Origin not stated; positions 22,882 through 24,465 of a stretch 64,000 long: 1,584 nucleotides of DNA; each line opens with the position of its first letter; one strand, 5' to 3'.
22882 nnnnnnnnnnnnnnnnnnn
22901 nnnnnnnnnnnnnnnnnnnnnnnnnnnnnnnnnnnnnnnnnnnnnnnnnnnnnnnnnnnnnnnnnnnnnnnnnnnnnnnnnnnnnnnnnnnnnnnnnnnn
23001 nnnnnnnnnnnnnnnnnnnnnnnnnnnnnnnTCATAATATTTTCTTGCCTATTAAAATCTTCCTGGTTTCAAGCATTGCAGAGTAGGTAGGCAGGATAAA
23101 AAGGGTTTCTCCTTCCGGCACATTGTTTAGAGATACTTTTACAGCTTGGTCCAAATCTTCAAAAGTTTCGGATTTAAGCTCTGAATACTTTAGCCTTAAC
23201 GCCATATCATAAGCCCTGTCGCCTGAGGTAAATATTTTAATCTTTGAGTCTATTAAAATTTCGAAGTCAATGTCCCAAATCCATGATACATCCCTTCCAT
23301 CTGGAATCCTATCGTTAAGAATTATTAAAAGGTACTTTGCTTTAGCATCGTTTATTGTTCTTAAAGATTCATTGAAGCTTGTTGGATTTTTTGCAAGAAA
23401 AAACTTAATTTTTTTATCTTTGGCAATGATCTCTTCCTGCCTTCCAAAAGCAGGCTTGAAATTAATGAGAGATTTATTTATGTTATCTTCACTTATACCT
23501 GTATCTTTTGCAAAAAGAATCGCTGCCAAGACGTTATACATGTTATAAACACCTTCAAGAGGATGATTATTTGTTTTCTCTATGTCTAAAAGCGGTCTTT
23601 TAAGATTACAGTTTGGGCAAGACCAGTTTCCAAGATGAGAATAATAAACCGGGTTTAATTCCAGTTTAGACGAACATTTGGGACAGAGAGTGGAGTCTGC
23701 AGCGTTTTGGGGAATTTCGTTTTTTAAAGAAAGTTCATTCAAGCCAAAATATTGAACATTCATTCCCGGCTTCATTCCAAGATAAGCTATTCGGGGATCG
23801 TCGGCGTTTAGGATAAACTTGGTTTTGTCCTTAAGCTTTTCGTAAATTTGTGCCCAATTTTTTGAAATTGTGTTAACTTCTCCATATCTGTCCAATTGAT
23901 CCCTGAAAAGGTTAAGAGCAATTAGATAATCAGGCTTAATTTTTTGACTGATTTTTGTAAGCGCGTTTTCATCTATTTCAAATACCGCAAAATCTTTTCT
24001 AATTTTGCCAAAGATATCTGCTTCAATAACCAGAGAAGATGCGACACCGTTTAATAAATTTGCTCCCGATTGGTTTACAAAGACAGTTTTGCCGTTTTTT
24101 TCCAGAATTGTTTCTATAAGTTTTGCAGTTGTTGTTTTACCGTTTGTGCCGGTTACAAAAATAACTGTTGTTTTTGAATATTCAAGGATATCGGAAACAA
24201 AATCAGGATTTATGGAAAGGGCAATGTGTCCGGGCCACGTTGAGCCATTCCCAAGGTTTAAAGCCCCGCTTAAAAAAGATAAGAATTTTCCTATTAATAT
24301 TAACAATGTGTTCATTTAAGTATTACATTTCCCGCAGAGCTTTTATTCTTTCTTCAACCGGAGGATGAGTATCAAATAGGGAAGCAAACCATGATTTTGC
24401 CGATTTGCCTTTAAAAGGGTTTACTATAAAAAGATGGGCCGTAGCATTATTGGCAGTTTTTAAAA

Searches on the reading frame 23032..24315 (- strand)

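Call 85: search_protein_families(library=pfam, proteins=[window:23032-24315:-], max_evalue=0.001)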
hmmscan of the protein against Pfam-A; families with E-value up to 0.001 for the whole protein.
window:23032-24315:- (427 aa): 2 families
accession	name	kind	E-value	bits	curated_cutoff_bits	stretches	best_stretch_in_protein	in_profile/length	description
PF08353.15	MurT_C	-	3.9e-32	111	25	1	307-414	1-110/110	MurT ligase C-terminal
PF08245.18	Mur_ligase_M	-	1.5e-21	77.7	24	1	54-268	1-199/200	Mur ligase middle domain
